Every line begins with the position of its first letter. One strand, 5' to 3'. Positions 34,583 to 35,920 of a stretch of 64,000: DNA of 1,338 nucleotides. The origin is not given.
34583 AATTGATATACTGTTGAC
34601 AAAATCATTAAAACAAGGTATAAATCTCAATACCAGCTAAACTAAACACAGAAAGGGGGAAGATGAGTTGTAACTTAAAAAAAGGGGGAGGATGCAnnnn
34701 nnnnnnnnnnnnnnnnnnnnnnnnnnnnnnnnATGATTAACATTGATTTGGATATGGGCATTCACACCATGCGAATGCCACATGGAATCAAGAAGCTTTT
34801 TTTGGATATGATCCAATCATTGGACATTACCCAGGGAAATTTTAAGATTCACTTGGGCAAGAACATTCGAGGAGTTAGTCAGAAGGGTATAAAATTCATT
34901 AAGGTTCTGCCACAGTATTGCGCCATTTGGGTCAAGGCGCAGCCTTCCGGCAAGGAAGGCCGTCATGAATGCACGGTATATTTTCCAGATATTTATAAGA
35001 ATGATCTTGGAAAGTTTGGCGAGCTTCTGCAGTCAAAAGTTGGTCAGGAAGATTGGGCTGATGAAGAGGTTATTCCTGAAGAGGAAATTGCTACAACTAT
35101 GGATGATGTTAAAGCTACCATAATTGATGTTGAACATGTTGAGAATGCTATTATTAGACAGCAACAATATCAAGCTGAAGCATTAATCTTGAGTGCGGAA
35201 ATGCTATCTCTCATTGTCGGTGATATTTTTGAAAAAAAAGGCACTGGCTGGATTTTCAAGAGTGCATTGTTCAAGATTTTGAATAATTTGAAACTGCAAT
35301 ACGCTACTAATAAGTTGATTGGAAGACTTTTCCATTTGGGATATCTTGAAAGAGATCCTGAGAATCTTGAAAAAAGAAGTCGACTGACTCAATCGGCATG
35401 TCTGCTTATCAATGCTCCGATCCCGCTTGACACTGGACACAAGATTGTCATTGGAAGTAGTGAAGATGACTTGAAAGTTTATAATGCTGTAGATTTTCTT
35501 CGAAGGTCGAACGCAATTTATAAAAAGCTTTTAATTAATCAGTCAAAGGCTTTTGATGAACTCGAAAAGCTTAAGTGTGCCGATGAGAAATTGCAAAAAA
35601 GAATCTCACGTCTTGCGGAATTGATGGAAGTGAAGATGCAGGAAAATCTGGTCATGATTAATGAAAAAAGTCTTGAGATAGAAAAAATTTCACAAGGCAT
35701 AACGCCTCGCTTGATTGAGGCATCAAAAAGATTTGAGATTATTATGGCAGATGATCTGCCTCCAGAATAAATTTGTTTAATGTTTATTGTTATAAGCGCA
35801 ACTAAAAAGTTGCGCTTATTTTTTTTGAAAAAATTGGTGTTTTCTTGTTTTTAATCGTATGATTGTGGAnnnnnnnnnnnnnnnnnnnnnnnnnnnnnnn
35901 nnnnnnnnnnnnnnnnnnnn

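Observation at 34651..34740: Triple tandem Shine-Dalgarno leader with a 25-codon uORF overlapping the main start codon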

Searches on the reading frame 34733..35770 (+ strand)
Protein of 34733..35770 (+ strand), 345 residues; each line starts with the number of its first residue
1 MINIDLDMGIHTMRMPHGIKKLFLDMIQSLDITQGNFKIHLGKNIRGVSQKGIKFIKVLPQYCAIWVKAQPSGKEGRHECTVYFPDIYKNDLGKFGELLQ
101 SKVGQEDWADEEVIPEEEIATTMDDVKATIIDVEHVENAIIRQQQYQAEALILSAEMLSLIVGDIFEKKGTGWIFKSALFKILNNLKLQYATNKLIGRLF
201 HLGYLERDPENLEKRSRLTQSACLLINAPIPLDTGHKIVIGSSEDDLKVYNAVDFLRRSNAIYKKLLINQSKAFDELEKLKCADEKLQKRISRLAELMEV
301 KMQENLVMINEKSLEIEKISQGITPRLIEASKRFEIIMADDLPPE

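Call 6: search_protein_families(library=pfam, proteins=[window:34733-35770:+], max_evalue=0.01)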
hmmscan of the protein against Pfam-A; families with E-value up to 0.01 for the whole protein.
window:34733-35770:+ (345 aa): 1 family
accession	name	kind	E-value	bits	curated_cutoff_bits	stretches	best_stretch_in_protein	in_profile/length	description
PF11932.13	DUF3450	-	0.00081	19.2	32.6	1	260-344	36-119/241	Protein of unknown function (DUF3450)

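Call 13: find_homologous_proteins(query=window:34733-35770:+, max_evalue=0.001)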
Query window:34733-35770:+ (345 aa): 5 proteins with E <= 0.001 among 2820 candidates.
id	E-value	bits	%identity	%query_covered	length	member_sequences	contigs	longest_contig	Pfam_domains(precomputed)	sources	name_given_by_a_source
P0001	5.9e-224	760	100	100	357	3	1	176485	-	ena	-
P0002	5.9e-107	376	53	100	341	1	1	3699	-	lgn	-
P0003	1.5e-92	329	48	100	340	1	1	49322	-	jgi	jgi:hypothetical protein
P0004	3.6e-92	327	47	100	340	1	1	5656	-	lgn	-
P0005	4.4e-47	179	37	97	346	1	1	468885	-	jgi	jgi:hypothetical protein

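Call 14: find_encoding_contigs(protein=P0002, flank=3000, max_places=3)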
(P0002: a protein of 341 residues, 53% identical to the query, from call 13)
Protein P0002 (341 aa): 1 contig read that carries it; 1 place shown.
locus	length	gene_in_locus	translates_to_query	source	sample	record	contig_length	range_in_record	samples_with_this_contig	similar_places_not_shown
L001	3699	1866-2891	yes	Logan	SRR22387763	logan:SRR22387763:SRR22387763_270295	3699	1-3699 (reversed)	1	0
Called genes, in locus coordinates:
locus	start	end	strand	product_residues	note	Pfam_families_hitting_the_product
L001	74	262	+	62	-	-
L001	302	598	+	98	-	PF08922:DUF1905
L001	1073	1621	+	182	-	-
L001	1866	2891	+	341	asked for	-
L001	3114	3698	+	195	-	?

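Call 15: find_encoding_contigs(protein=P0003, flank=3000, max_places=3)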
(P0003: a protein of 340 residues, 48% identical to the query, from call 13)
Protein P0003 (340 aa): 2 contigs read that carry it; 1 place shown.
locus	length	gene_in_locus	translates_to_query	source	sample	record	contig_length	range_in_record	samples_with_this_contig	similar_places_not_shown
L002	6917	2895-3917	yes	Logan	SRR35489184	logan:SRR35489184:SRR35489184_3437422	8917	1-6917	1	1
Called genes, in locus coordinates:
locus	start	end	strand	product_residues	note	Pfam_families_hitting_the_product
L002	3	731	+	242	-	?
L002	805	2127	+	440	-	PF00270:DEAD (faint), PF02689:Herpes_Helicase (faint), PF05970:PIF1, PF13245:AAA_19, PF13401:AAA_22, PF13604:AAA_30, PF01443:Viral_helicase1 (faint), PF21530:Pif1_2B_dom, +1 more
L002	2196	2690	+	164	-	-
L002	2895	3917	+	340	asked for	-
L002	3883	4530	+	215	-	-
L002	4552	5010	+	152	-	PF06966:DUF1295 (weak), PF04191:PEMT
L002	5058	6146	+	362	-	PF03054:tRNA_Me_trans, PF20259:tRNA_Me_trans_M, PF20258:tRNA_Me_trans_C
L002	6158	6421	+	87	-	-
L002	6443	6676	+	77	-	-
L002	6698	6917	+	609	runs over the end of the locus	PF01411:tRNA-synt_2c, PF07973:tRNA_SAD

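Call 16: find_encoding_contigs(protein=P0004, flank=3000, max_places=3)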
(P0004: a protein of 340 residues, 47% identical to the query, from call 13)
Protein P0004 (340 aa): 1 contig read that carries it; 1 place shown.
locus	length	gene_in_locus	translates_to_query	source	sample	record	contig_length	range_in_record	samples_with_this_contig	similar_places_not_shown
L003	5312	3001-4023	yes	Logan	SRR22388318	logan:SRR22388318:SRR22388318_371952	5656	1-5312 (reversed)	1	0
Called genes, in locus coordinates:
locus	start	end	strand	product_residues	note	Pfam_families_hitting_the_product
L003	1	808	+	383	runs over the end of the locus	?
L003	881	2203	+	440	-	PF00270:DEAD (faint), PF05970:PIF1, PF13245:AAA_19, PF13401:AAA_22, PF13604:AAA_30, PF07728:AAA_5 (faint), PF21530:Pif1_2B_dom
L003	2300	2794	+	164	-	-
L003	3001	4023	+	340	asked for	-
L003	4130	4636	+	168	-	-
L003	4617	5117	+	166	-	PF04191:PEMT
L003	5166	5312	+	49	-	?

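Call 17: find_encoding_contigs(protein=P0005, flank=3000, max_places=3)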
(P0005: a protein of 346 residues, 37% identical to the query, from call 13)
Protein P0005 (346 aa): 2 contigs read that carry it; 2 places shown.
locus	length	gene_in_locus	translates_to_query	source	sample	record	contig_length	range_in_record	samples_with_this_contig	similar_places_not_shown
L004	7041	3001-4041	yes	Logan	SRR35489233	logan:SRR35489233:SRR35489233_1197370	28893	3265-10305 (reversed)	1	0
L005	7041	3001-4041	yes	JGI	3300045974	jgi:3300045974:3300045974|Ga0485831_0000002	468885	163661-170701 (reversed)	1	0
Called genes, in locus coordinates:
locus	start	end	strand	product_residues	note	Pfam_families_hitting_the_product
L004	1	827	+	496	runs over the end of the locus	PF00570:HRDC, PF13742:tRNA_anti_2, PF02601:Exonuc_VII_L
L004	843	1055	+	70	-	PF02609:Exonuc_VII_S (weak)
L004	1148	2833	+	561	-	PF01432:Peptidase_M3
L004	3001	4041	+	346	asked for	-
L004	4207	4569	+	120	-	-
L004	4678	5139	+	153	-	PF04191:PEMT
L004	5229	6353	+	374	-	PF03054:tRNA_Me_trans, PF20259:tRNA_Me_trans_M, PF20258:tRNA_Me_trans_C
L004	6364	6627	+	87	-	-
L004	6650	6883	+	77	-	-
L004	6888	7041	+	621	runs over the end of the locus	PF01411:tRNA-synt_2c, PF07973:tRNA_SAD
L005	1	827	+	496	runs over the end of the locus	PF00570:HRDC, PF13742:tRNA_anti_2, PF02601:Exonuc_VII_L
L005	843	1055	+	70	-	PF02609:Exonuc_VII_S (weak)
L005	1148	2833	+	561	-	PF01432:Peptidase_M3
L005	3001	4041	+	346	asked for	-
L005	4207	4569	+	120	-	-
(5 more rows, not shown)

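Call 25: find_related_loci(query=A2, collection=genome_contigs, flank=3000)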
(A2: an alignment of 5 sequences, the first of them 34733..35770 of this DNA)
Query A2 (345 aa) in genome_contigs; peptide patterns used: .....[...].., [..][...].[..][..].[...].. (x = any residue, [..] = any of these).
75 stretches matched a pattern, but none encodes a relative of the query by tblastn (E <= 1e-3).

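Call 26: find_related_loci(query=A2, collection=metagenome_contigs, flank=3000)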
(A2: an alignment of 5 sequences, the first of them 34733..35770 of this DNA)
Query A2 (345 aa) in metagenome_contigs; peptide patterns used: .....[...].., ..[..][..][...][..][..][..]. (x = any residue, [..] = any of these).
148 stretches matched a pattern; 1 encode a relative of the query (tblastn E <= 1e-3); 1 distinct loci.
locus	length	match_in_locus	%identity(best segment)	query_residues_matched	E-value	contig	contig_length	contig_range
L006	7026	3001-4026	48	1-345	3e-101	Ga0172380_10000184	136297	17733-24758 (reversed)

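Call 31: find_homologous_proteins(query=A2, max_evalue=0.001)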
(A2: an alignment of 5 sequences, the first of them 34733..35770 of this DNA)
Query A2 (5 sequences) (345 aa, profile of the alignment): 4 proteins with E <= 0.001 among 8000 candidates.
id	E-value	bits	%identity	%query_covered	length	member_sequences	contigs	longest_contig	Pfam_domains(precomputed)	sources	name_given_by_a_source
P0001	5.0e-169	580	100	100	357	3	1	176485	-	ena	-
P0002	2.2e-168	578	53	100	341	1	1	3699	-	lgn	-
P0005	8.1e-145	500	37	97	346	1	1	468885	-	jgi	jgi:hypothetical protein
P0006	8.1e-110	385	45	92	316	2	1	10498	-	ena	-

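Call 34: find_encoding_contigs(protein=P0006, flank=3000, max_places=3)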
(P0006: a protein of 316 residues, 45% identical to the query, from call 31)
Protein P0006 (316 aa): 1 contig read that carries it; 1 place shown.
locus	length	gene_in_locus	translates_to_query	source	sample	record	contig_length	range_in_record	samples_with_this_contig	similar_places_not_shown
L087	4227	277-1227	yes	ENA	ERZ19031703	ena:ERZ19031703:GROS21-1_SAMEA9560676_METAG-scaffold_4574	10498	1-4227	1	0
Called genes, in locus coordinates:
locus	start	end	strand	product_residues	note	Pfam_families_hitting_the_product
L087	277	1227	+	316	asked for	-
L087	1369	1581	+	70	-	-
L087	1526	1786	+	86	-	-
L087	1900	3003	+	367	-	PF03054:tRNA_Me_trans, PF20259:tRNA_Me_trans_M, PF20258:tRNA_Me_trans_C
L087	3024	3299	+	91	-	-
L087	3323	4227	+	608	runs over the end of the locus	PF01411:tRNA-synt_2c, PF07973:tRNA_SAD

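Call 35: find_related_loci(query=A2, collection=viral_contigs, flank=3000)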
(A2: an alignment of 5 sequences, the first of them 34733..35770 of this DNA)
Query A2 (345 aa) in viral_contigs; peptide patterns used: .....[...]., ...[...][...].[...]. (x = any residue, [..] = any of these).
73 stretches matched a pattern, but none encodes a relative of the query by tblastn (E <= 1e-3).

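Call 45: search_solved_structures(query=A3, max_evalue=1)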
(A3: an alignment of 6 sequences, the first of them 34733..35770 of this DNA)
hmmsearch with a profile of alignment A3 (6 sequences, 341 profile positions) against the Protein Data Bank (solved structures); distinct sequences matched with E-value up to 1: 4.
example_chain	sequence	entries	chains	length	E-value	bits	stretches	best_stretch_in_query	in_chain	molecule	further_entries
9ihh_A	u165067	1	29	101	0.029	16.6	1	218-297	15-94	Ex vivo spore-silk A-ENA fibers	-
1d1r_A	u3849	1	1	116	0.15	14.3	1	65-124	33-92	HYPOTHETICAL 11.4 KD PROTEIN YCIH IN PYRF-OSMB INTERGENIC REGION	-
5cwb_A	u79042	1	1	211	0.16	14.1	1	237-331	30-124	Designed helical repeat protein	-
8x7x_C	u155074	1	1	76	0.46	12.6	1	269-336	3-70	HR1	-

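Call 46: search_protein_families(library=ncbifam, proteins=[window:34733-35770:+], max_evalue=0.01)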
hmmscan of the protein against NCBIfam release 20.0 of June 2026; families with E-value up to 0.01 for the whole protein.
window:34733-35770:+ (345 aa): 0 families

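Call 57: predict_structure(alignment_id=A3)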
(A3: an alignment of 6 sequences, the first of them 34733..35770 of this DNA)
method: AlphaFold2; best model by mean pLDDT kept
length: 345 residues; sequences in the alignment: 6
mean_pLDDT: 70.0   pTM: 0.33
mean pLDDT of the five models: 70.0, 66.0, 63.6, 63.4, 60.6
residues with pLDDT >= 90: 18; 70-90: 195; 50-70: 76; < 50: 56
segments of 3 or more residues with pLDDT < 50: 103-140, 228-242
pLDDT, mean of each block of 10 residues (from residue 1): 78 72 80 80 67 72 78 72 76 69 40 33 33 40 57 71 82 85 77 82 85 83 61 35 56 70 80 87 90 91 91 82 71 68 48
secondary structure, 60 per line:
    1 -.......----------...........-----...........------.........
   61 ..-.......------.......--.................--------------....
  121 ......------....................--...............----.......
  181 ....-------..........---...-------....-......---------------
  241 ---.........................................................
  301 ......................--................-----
elements in order: E2-8 H19-29 E35-45 E52-59 E64-70 E77-83 H86-102 H117-126 H133-152 H155-169 H176-184 H192-201 E205-207 E215-218 H220-225 H244-322 H325-340

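Call 62: fold_search(model_id=the predicted structure, library=pdb)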
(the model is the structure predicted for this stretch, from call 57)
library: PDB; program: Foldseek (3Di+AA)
matches with E <= 10: 843; with E <= 0.001: 0
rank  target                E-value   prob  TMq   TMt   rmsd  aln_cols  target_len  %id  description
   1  5ey0_B                1.5e-02  0.35  0.16  0.21  16.8       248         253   12  Crystal structure of CodY from Staphylococcus aureus with GTP and Ile (released 2016-09-14)
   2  8uu4_w                5.5e-02  0.54  0.13  0.37  13.4       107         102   12  Cryo-EM structure of the Listeria innocua 70S ribosome in complex with HPF (structure I-A) (released 2024-02-28)
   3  8ylh_A                6.2e-02  0.96  0.18  0.35   6.6       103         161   13  Crystal structure of Pectobacterium atrosepticum PecS (released 2024-11-13)
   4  7dvu                  6.6e-02  0.84  0.17  0.36  16.8       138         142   14  Crystal structure of heme sensor protein PefR in complex with heme and cyanide (released 2021-09-29)
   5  28lu_y                6.6e-02  0.33  0.13  0.27  25.0       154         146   10  Structure of the Chlamydomonas reinhardtii chlororibosome with factor pY (released 2026-04-01)
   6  5tse_A                8.4e-02  0.16  0.10  0.21  14.4       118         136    9  2.35 Angstrom Crystal Structure Minor Lipoprotein from Acinetobacter baumannii. (released 2016-11-09)
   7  5hlh_E                1.1e-01  0.54  0.15  0.32  18.4       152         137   13  Crystal structure of the overoxidized AbfR bound to DNA (released 2017-01-25)
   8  5h3r_B                1.1e-01  0.84  0.17  0.36   7.9       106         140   14  Crystal Structure of mutant MarR C80S from E.coli complexed with operator DNA (released 2017-08-02)
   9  4l9n_A                1.1e-01  0.77  0.17  0.38  11.4       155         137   12  Crystal structure of MepR A103V mutant from multidrug resistant S. aureus clinical isolate (released 2013-09-11)
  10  2rdp                  1.2e-01  0.77  0.17  0.39  17.9       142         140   15  The structure of a MarR family protein from Bacillus stearothermophilus (released 2007-11-13)
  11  2qww_B                1.2e-01  0.69  0.18  0.38  15.6       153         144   15  Crystal structure of multiple antibiotic-resistance repressor (MarR) (YP_013417.1) from Listeria monocytogenes 4b F236 (released 2007-08-21)
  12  5loo_A                1.2e-01  0.15  0.16  0.21  17.8       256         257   12  Structure of full length unliganded CodY from Bacillus subtilis (released 2017-01-11)
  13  4hw0_C                1.4e-01  0.89  0.16  0.49   8.5       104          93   15  Crystal structure of Sso10a-2, a DNA-binding protein from Sulfolobus solfataricus (released 2013-10-30)
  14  6pco_C                1.4e-01  0.75  0.16  0.36   5.6       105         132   14  Mechanism for regulation of DNA binding of Bordetella bronchiseptica BpsR by 6-hydroxynicotinic acid (released 2019-11-06)
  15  2qww_E                1.4e-01  0.72  0.17  0.37  16.1       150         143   15  Crystal structure of multiple antibiotic-resistance repressor (MarR) (YP_013417.1) from Listeria monocytogenes 4b F236 (released 2007-08-21)
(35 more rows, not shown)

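Call 73: list_cluster_members(proteins=[P0001])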
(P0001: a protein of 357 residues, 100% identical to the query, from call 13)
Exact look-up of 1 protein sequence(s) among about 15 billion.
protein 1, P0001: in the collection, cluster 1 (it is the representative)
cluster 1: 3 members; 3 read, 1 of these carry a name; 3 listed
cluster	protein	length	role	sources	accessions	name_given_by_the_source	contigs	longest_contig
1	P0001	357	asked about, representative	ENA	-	-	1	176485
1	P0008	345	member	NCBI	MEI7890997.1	MAG: hypothetical protein WCI36_03420 [bacterium]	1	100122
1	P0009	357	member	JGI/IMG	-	-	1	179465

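Call 94: search_protein_families(library=padloc, proteins=[window:34733-35770:+], max_evalue=0.01)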
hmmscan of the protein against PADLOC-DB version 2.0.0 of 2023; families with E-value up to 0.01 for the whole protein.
window:34733-35770:+ (345 aa): 0 families
